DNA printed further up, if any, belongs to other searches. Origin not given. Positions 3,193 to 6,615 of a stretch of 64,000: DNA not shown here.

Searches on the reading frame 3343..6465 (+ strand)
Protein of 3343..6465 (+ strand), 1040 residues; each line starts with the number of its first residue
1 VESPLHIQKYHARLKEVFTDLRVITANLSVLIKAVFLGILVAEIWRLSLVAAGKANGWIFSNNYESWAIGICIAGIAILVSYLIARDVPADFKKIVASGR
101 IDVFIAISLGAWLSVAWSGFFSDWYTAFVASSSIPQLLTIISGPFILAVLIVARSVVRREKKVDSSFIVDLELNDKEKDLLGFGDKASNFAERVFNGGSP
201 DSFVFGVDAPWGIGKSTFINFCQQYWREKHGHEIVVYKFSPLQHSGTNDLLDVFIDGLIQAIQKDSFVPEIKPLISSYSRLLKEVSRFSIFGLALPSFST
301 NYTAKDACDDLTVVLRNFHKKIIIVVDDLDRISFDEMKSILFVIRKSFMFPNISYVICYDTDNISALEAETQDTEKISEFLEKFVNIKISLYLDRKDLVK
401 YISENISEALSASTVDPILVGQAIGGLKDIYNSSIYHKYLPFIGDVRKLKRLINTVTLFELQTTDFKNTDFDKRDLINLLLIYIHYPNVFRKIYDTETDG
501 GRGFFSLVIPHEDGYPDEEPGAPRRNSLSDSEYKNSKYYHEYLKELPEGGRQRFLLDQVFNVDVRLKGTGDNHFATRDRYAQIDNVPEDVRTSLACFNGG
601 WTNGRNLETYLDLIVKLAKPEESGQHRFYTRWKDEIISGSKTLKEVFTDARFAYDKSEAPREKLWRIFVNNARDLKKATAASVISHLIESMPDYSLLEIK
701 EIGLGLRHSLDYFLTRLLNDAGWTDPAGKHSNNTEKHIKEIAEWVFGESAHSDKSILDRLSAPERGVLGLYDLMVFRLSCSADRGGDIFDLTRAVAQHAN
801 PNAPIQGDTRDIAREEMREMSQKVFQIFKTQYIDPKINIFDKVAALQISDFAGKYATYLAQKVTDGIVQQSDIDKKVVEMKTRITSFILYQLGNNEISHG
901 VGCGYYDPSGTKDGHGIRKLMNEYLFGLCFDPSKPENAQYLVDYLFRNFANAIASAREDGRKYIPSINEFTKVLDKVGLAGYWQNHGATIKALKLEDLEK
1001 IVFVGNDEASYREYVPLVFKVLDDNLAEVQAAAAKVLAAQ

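Call 3: search_protein_families(library=pfam, proteins=[window:3343-6465:+], max_evalue=0.1)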
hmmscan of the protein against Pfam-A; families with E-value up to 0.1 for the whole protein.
window:3343-6465:+ (1040 aa): 2 families
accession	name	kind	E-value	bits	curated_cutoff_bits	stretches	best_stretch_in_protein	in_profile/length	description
PF07693.20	KAP_NTPase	-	1e-38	133.7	20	1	187-459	5-289/293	KAP family P-loop domain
PF01637.24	ATPase_2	-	0.027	14.7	33.2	0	203-339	24-130/225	ATPase domain predominantly from Archaea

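Call 4: search_protein_families(library=padloc, proteins=[window:3343-6465:+], max_evalue=0.1)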
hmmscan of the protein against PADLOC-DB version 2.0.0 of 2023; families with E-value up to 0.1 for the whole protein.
window:3343-6465:+ (1040 aa): 5 families
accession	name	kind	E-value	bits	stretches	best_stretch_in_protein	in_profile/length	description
PDLC02361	PifA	-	1.1e-27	95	2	167-267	5-105/720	PifA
PDLC02210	QatA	-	3e-09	33.9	2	312-389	195-275/593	-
PDLC04959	PDC-S20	-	9.7e-08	30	1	188-288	28-124/464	-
PDLC02209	QatA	-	2.2e-05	21.3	1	195-265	26-94/646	-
PDLC04956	PDC-S20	-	0.0016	15.9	1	319-498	179-361/450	-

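Call 5: search_protein_families(library=ncbifam, proteins=[window:3343-6465:+], max_evalue=0.1)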
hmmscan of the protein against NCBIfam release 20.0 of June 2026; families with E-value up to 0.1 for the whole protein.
window:3343-6465:+ (1040 aa): 1 family
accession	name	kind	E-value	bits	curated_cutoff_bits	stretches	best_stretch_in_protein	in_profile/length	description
NF041923.1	QatA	equivalog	1.5e-06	27.2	600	1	201-286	32-113/628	Qat anti-phage system ATPase QatA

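Call 6: search_protein_families(library=phrogs, proteins=[window:3343-6465:+], max_evalue=0.1)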
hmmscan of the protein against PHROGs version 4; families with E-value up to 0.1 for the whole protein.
window:3343-6465:+ (1040 aa): 1 family
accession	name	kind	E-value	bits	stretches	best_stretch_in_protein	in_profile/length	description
phrog_8614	-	unknown function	7.7e-13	49.3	2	315-494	196-374/489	-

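Call 90: search_dna_similar(query=window:3343-6465:+, collection=plasmids, mode=protein, max_evalue=1e-10, max_rows=12)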
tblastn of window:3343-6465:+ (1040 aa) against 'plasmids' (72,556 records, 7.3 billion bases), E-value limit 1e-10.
Records with a match: 27; places in all: 27; records where one place covers at least 80% of the query: 4.
Best place of each record, by identity: <60% 27.
By first word of the organism name: Bacillus 13; Burkholderia 4; Trichormus 2; Nostoc 1; Halomicrobium 1; Rhodococcus 1; Streptomyces 1; Klebsiella 1; Natribaculum 1; Azospirillum 1; and 1 more.
By predicted mobility (MOB-suite, as given by PLSDB): non-mobilizable 16; mobilizable 6; conjugative 5.
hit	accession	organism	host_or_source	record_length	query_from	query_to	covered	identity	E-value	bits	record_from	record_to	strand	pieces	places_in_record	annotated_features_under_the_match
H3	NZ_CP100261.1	Burkholderia glumae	cell culture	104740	80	1024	91%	30.7%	5e-135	458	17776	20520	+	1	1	KAP family NTPase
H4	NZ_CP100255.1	Burkholderia glumae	cell culture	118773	80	1024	91%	30.8%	1e-112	478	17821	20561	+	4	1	hypothetical protein | KAP family NTPase | P-loop NTPase fold protein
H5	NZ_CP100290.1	Burkholderia glumae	cell culture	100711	80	1024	91%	30.6%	3e-134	456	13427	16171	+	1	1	KAP family NTPase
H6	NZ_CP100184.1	Burkholderia glumae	cell culture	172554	182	1024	81%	31.4%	2e-127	436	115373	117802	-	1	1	KAP family NTPase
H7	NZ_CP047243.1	Trichormus variabilis 0441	cell culture,thermal spring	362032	182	583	39%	26.8%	3e-23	115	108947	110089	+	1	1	KAP family P-loop domain protein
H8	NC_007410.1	Trichormus variabilis ATCC 29413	-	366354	182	583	39%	26.8%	3e-23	115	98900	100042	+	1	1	KAP family P-loop domain protein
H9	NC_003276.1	Nostoc sp. PCC 7120 = FACHB-418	-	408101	182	583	39%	26.8%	9e-23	113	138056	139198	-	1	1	KAP family P-loop domain protein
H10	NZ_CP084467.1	Halomicrobium salinisoli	cell culture,gobi saline soil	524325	182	493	30%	26.2%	9e-20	103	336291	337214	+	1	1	P-loop NTPase fold protein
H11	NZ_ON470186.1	Bacillus thuringiensis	-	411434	188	494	30%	25.6%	2e-13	83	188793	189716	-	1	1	P-loop NTPase fold protein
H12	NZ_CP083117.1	Bacillus thuringiensis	whole organism,Biopesticide Delfin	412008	188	494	30%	25.6%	2e-13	83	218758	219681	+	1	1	P-loop NTPase fold protein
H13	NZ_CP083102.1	Bacillus thuringiensis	whole organism,Biopesticide DiPel DF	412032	188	494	30%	25.6%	2e-13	83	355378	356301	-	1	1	P-loop NTPase fold protein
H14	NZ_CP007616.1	Bacillus thuringiensis serovar kurstaki str. YBT-1520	-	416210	188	494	30%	25.6%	2e-13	83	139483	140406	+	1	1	P-loop NTPase fold protein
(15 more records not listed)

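Call 91: get_annotated_region(hit=H3, flank=5000)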
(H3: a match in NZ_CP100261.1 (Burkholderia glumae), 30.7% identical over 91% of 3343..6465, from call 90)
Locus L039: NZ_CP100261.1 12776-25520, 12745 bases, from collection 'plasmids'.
description: Burkholderia glumae strain BGR76S plasmid p76s4p, complete sequence
organism: Burkholderia glumae (NCBI taxid 337)
taxonomy: Bacteria; Pseudomonadota; Betaproteobacteria; Burkholderiales; Burkholderiaceae; Burkholderia; Burkholderia glumae
host: -; source: cell culture; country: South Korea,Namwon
typing (MOB-suite, as given by PLSDB): mobilizable; relaxase MOBH
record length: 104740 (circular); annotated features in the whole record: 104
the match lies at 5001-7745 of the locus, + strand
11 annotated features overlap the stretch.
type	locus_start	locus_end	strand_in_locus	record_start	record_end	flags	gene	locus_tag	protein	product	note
CDS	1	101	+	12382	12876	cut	-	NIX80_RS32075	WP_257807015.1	hypothetical protein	-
CDS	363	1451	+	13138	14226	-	-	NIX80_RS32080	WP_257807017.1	hypothetical protein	-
CDS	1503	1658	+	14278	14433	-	-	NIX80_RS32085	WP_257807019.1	hypothetical protein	-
CDS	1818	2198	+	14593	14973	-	-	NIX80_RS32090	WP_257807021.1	hypothetical protein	-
CDS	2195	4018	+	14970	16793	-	-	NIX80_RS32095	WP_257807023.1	site-specific integrase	-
CDS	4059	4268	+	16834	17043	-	-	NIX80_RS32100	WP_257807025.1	hypothetical protein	-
CDS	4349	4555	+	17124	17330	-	-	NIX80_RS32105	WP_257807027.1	hypothetical protein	-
CDS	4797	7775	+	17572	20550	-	-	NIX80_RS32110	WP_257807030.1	KAP family NTPase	-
CDS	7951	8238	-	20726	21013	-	-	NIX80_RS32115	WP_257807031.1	hypothetical protein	-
CDS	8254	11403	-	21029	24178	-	-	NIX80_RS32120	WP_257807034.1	error-prone DNA polymerase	-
CDS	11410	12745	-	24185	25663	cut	-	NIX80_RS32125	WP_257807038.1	DNA polymerase Y family protein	-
